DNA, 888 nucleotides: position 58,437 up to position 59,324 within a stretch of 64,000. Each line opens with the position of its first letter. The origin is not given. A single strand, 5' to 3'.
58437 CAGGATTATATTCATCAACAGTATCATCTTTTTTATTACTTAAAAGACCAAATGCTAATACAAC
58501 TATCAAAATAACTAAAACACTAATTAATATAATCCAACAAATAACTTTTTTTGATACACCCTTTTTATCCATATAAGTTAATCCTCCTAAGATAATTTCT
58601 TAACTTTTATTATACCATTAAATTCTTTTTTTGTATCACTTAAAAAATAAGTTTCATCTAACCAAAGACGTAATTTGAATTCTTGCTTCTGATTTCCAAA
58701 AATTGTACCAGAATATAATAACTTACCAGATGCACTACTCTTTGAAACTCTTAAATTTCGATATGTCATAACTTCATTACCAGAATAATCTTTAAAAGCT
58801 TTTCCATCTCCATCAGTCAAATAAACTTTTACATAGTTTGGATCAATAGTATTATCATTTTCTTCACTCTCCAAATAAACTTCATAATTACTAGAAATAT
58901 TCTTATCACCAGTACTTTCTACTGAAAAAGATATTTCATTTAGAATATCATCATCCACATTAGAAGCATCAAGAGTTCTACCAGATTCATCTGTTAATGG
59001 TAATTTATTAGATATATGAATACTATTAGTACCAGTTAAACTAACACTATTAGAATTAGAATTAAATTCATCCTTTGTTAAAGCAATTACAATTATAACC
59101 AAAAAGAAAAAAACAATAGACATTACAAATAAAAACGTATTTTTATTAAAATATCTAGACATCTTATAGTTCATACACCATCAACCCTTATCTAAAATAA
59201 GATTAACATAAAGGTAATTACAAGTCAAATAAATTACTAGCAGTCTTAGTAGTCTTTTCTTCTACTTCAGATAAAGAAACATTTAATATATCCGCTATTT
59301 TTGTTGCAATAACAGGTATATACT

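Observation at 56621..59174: SipW-type signal peptidase preceded by three divergent paralogous anchored proteins: candidate TasA/TapA-like fibre or spore-surface module inside the tatD-rsmA operon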

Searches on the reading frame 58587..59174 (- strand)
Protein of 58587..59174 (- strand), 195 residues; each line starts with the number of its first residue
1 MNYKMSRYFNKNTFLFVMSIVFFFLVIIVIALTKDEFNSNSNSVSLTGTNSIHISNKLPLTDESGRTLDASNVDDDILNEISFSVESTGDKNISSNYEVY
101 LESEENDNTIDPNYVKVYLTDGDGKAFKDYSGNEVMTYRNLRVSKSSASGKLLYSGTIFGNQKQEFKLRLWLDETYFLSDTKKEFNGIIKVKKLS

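Call 3: search_protein_families(library=pfam, proteins=[window:58587-59174:-], max_evalue=1)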
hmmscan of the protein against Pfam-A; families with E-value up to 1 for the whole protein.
window:58587-59174:- (195 aa): 1 family
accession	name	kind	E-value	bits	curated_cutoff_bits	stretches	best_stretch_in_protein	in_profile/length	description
PF21567.2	Gp22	-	0.012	16.2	27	1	74-144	34-101/117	Gp22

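Call 4: search_protein_families(library=ncbifam, proteins=[window:58587-59174:-], max_evalue=1)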
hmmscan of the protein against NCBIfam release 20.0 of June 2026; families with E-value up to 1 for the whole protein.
window:58587-59174:- (195 aa): 0 families

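Call 9: find_homologous_proteins(query=A1, max_evalue=0.001)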
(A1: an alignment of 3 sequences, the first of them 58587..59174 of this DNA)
Query A1 (3 sequences) (195 aa, profile of the alignment): 242 proteins with E <= 0.001 among 3399 candidates; the best 120 are listed.
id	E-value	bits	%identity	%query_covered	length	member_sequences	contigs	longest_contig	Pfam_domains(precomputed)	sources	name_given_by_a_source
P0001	1.5e-73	265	100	100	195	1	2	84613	-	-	-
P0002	3.1e-73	264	23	83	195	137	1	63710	-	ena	-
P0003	6.1e-73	263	23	83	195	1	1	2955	-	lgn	-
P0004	1.2e-72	262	99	100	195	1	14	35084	-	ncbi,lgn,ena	-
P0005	4.0e-72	260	22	83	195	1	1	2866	-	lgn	-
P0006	4.3e-72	260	24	80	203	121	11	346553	-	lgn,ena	-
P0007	5.2e-72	260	98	100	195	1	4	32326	-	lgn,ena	-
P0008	1.1e-71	259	98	100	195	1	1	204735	-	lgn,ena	-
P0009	1.7e-71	258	98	100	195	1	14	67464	-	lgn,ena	-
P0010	2.1e-71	258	97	100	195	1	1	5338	-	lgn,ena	-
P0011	2.2e-71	258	97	100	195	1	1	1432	-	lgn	-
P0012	2.6e-71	258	97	100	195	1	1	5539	-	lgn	-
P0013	2.7e-71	258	26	74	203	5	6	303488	-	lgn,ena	-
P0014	2.7e-71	258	97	100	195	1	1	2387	-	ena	-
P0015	3.0e-71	257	97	100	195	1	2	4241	-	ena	-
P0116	3.2e-67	244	25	75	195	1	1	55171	-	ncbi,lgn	-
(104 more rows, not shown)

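Call 10: search_solved_structures(query=A1, max_evalue=10)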
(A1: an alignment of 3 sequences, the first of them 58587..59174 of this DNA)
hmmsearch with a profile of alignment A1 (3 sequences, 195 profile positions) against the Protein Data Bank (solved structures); distinct sequences matched with E-value up to 10: 1.
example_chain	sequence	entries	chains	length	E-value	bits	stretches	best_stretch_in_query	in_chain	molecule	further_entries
7ktr_B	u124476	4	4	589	0.95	12.6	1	154-189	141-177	TAF5-like RNA polymerase II p300/CBP-associated factor-associated factor 65 kDa subunit 5L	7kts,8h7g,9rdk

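Call 12: search_protein_families(library=phrogs, proteins=[window:58587-59174:-], max_evalue=1)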
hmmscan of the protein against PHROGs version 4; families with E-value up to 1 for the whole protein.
window:58587-59174:- (195 aa): 3 families
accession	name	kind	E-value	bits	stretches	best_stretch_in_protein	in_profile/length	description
phrog_36690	-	unknown function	0.12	13.6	1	74-118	3-47/75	-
phrog_11193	-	unknown function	0.2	13.2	1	60-83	17-40/65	-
phrog_1027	-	unknown function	0.2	12.9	1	1-38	1-38/81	-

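Call 16: find_encoding_contigs(protein=P0116, flank=6000, max_places=3)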
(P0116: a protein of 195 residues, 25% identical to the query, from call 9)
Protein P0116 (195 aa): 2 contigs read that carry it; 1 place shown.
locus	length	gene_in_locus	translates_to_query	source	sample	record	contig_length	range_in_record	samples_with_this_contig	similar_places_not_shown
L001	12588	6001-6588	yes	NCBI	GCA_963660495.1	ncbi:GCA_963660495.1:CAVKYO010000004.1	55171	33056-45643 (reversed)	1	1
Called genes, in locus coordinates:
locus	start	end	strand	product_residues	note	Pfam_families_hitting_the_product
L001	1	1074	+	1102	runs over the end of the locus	PF17757:UvrB_inter, PF02559:CarD_TRCF_RID, PF04851:ResIII, PF00270:DEAD, PF00271:Helicase_C, PF03461:TRCF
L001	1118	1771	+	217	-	-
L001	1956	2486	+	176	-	PF04014:MazE_antitoxin, PF15714:SpoVT_C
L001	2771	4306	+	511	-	PF00133:tRNA-synt_1, PF01406:tRNA-synt_1e (faint), PF01921:tRNA-synt_1f (faint), PF09334:tRNA-synt_1g, PF00133:tRNA-synt_1, PF08264:Anticodon_1, PF19303:Anticodon_3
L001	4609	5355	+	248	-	PF01026:TatD_DNase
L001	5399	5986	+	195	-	-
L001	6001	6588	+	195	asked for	-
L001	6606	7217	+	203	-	-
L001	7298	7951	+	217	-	-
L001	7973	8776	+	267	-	PF00398:RrnaAD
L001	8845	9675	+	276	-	PF01476:LysM, PF22310:NMB0315_dom_I (faint), PF23446:LysM1_NFP_LYK (faint), PF23457:LysM2_NFP (faint), PF23462:LysM3_NFP (faint), PF23472:LysM2_CERK1_LYK3_4_5 (faint), PF23473:LysM3_LYK4_5, PF01476:LysM, +1 more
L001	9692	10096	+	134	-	-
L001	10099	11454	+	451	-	PF01471:PG_binding_1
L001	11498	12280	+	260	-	PF05582:Peptidase_U57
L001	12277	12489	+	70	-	PF06257:VEG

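Call 31: search_protein_representatives(alignment_id=A1)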
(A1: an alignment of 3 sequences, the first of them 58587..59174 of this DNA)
Query: 3 sequences, 195 profile positions. Proteins with E-value up to 0.001 (for the whole library): 1851; up to 1e-10: 733; up to 1e-30: 13. The best 150 are listed.
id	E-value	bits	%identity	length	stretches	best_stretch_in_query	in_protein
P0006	1.4e-72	260.1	-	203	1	1-195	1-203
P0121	8.6e-51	189.0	-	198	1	1-191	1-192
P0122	3.7e-39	151.0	-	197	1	1-191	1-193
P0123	2.3e-36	141.9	-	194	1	2-193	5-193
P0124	3.4e-36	141.4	-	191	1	1-188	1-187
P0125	7.6e-36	140.2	-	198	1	1-195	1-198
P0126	7.3e-33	130.5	-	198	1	5-190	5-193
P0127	1.3e-32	129.7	-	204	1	6-190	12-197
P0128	4.1e-32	128.1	-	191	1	1-190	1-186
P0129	5.3e-32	127.7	-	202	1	2-190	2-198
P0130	1.6e-31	126.2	-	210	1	1-189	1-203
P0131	3.8e-31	124.9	-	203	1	1-185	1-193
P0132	9.9e-31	123.5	-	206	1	6-189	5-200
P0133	1.4e-30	123.1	-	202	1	7-186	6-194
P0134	2.0e-30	122.6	-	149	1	1-106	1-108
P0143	5.6e-29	117.8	-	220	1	3-188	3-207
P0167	1.0e-24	103.9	-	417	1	1-188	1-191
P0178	1.2e-23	100.5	-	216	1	1-180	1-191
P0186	4.2e-23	98.7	-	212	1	1-190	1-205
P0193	3.2e-22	95.8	-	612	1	7-188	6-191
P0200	7.8e-22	94.5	-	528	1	1-191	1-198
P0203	1.0e-21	94.1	-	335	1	5-190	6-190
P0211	3.0e-21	92.6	-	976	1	2-185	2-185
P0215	4.7e-21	92.0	-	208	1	6-175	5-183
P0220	1.2e-20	90.6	-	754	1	6-190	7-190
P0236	7.0e-20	88.1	-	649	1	4-184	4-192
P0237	7.5e-20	88.0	-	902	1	7-191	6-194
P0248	2.0e-19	86.6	-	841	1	7-191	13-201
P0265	6.9e-19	84.9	-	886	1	6-186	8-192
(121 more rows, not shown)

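Call 33: search_protein_families(library=pfam, alignment_id=A2, max_evalue=0.01)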
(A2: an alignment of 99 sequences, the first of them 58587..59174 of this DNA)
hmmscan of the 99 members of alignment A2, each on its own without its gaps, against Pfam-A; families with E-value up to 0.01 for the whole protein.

A. member 1, window:58587-59174:- (195 aa): 0 families

B. families by the number of members that match (of 99 scanned): 18 families
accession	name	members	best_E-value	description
PF06024.17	Orf78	2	0.0078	Orf78 (ac78)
PF12698.13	ABC2_membrane_3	1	0.00014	ABC-2 family transporter protein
PF12863.12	DUF3821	1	0.00042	Domain of unknown function (DUF3821)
PF13567.11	DUF4131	1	0.0014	Domain of unknown function (DUF4131)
PF00630.25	Filamin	1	0.0021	Filamin/ABP280 repeat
PF24518.1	Ig_CD22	1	0.0025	B-cell receptor CD22-like, first Ig-like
PF03553.21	Na_H_antiporter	1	0.0026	Na+/H+ antiporter family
PF10674.14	Ycf54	1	0.0026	Ycf54 protein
PF17870.6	Insulin_TMD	1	0.0027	Insulin receptor trans-membrane segment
PF11857.13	DUF3377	1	0.0045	Domain of unknown function (DUF3377)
PF07672.19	MFS_Mycoplasma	1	0.0046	Mycoplasma MFS transporter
PF12389.13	Peptidase_M73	1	0.0048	Camelysin metallo-endopeptidase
PF06800.18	Sugar_transport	1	0.0054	Sugar transport protein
PF21613.2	Pesticin_RB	1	0.0062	Pesticin, receptor binding domain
PF24284.1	DUF7472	1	0.0075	Family of unknown function (DUF7472)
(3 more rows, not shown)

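Call 34: search_solved_structures(query=A2, max_evalue=10, show_alignments=2)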
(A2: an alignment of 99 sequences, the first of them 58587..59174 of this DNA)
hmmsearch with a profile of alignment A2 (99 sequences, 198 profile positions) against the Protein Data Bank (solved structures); distinct sequences matched with E-value up to 10: 12.
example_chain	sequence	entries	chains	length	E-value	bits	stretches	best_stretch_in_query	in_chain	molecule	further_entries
6nav_A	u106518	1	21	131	0.0067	19.1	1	9-106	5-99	M9UD72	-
8tib_A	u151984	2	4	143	0.038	16.7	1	3-106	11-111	DUF973 family protein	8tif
6wvg_A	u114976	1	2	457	0.076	15.7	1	9-72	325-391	Green fluorescent protein, Leukocyte surface antigen CD53 chimera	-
2lk9_A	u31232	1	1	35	0.11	15.2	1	7-38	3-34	Bone marrow stromal antigen 2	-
9k7s_A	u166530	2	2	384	0.14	14.8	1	6-54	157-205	Nucleoside transporter 1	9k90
9k7g_A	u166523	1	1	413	0.31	13.7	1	6-54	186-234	Nucleoside transporter 1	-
9k88_A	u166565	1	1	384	0.32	13.6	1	6-54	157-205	Nucleoside transporter 1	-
7wn0_A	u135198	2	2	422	0.33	13.6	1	6-54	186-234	Equilibrative nucleoside/nucleobase transporter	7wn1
9k8y_A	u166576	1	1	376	0.47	13.1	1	6-54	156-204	Nucleoside transporter 1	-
8fjs_A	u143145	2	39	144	0.5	13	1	5-79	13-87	Pilin_N domain-containing protein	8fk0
7ydq_A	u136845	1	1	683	0.55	12.9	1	6-54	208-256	Nucleoside transporter 1,Green fluorescent protein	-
6w8x_A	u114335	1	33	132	1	12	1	9-79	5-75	pilin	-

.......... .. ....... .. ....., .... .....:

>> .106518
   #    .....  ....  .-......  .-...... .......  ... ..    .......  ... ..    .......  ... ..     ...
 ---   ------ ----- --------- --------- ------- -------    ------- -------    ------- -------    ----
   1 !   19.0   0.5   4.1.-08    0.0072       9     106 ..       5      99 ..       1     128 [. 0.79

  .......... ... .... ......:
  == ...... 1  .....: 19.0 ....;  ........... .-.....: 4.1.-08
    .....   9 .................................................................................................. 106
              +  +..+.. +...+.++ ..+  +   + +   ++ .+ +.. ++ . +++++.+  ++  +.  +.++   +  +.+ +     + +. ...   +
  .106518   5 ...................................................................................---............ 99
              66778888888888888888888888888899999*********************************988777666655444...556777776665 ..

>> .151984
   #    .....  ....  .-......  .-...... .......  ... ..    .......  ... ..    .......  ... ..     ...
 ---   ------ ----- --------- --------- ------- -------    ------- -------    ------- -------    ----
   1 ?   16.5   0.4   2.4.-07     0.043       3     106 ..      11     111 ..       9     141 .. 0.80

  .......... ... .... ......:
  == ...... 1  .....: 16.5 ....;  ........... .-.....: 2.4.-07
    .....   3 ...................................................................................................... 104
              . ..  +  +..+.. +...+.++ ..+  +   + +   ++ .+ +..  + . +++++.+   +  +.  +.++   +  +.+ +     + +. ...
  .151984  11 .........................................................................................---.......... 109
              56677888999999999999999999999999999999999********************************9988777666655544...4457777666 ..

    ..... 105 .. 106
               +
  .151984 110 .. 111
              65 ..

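Call 36: search_protein_families(library=pfam, proteins=[P0167, P0193, P0200, P0211, P0220, P0237, P0248, P0265, P0236, P0203], max_evalue=0.001)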
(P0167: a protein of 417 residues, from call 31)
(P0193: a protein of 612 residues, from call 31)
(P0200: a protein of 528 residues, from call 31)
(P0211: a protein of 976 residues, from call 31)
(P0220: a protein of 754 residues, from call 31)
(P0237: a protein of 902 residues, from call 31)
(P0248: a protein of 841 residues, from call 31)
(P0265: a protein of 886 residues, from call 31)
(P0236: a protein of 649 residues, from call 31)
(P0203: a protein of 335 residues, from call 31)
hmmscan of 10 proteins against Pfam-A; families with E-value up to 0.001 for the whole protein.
P0167 (417 aa): 1 family
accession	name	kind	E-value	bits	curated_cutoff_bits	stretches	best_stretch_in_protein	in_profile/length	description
PF13786.12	DUF4179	-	0.0009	20.1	30.1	0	297-335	52-85/94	Domain of unknown function (DUF4179)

P0193 (612 aa): 0 families

P0200 (528 aa): 0 families

P0211 (976 aa): 1 family
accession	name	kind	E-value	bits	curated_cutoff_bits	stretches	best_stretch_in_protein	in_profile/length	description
PF09479.16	Flg_new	-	1e-20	74.1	27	2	385-452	1-64/65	Listeria-Bacteroides repeat domain (List_Bact_rpt)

P0220 (754 aa): 1 family
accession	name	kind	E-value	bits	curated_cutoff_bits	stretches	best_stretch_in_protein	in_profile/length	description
PF19789.6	DUF6273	-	7.3e-06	26.4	23.5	1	342-515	23-172/172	Domain of unknown function (DUF6273)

P0237 (902 aa): 1 family
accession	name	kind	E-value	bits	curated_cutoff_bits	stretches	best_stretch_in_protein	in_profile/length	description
PF02368.24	Big_2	-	7.3e-31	106.4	22.8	2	204-284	2-79/79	Bacterial Ig-like domain (group 2)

P0248 (841 aa): 1 family
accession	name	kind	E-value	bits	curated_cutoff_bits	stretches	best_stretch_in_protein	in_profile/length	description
PF02368.24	Big_2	-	1.2e-43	147.4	22.8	4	602-673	3-70/79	Bacterial Ig-like domain (group 2)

P0265 (886 aa): 1 family
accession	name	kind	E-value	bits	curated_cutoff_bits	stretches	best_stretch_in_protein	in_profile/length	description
PF09479.16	Flg_new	-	6.1e-13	49.1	27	1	396-463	1-64/65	Listeria-Bacteroides repeat domain (List_Bact_rpt)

P0236 (649 aa): 1 family
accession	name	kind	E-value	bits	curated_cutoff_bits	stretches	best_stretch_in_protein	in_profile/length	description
PF13306.12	LRR_5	-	4.1e-23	82.1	27.7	2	311-384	12-87/127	BspA type Leucine rich repeat region (6 copies)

P0203 (335 aa): 1 family
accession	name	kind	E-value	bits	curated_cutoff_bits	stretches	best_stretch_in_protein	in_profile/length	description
PF13306.12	LRR_5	-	4.8e-17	62.5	27.7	1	242-321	2-78/127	BspA type Leucine rich repeat region (6 copies)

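Call 40: search_protein_families(library=ncbifam, alignment_id=A2, max_evalue=1)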
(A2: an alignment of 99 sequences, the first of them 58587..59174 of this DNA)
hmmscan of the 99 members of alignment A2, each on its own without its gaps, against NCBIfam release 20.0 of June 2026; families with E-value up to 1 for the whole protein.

A. member 1, window:58587-59174:- (195 aa): 0 families

B. families by the number of members that match (of 99 scanned): 99 families (the first 25 are shown)
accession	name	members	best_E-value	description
NF042931.1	SAG1386_EF1546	8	0.00056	SAG1386/EF1546 family surface-associated protein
NF006283.1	PRK08455.1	6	0.0005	flagellar basal body-associated protein FliL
NF045999.1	MAG1140_fam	5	0.022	MAG1140 family protein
NF004285.1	PRK05696.1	4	0.00016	flagellar basal body-associated protein FliL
TIGR04370.1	glyco_rpt_poly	4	0.00017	oligosaccharide repeat unit polymerase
NF033218.1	anchor_AmaP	4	0.0019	alkaline shock response membrane anchor protein AmaP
NF004590.0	PRK05928.3-2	3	0.00078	uroporphyrinogen-III synthase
NF040942.2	hypo_ExtJ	3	0.033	selenite/tellurite reduction operon protein ExtJ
NF045993.1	MAG0130_MAG3770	2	0.0081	MAG0130/MAG3770 family membrane protein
NF046012.1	adhes_ESA_00282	2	0.0082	ESA_00282 family adhesion-associated protein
NF000934.0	PRK00092.3-1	2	0.011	ribosome maturation factor RimP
NF051431.1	Rv0361_Cterm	2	0.016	Rv0361 family membrane protein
NF049880.1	FvfA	2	0.018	Francisella virulence factor A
NF040514.1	CAL67264_fam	2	0.03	CAL67264 family membrane protein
NF008465.0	PRK11354.1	2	0.031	FtsZ inhibitor protein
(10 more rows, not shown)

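Call 41: predict_structure(alignment_id=A2)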
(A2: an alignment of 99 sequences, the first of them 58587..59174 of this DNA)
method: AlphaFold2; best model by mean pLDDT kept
length: 195 residues; sequences in the alignment: 99
mean_pLDDT: 92.3   pTM: 0.77
mean pLDDT of the five models: 92.3, 92.2, 92.1, 91.7, 91.4
residues with pLDDT >= 90: 161; 70-90: 21; 50-70: 13; < 50: 0
segments of 3 or more residues with pLDDT < 50: none
pLDDT, mean of each block of 10 residues (from residue 1): 69 93 96 68 91 90 95 90 96 97 95 97 96 95 97 98 97 96 96 95
secondary structure, 60 per line:
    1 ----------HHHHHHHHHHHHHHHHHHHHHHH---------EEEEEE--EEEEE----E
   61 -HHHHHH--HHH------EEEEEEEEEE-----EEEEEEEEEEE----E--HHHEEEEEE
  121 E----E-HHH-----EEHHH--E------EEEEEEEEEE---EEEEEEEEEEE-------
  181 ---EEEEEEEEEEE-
elements in order: H11-33 E43-48 E51-55 H62-67 E79-88 E94-104 E115-121 E150-159 E163-173 E184-194
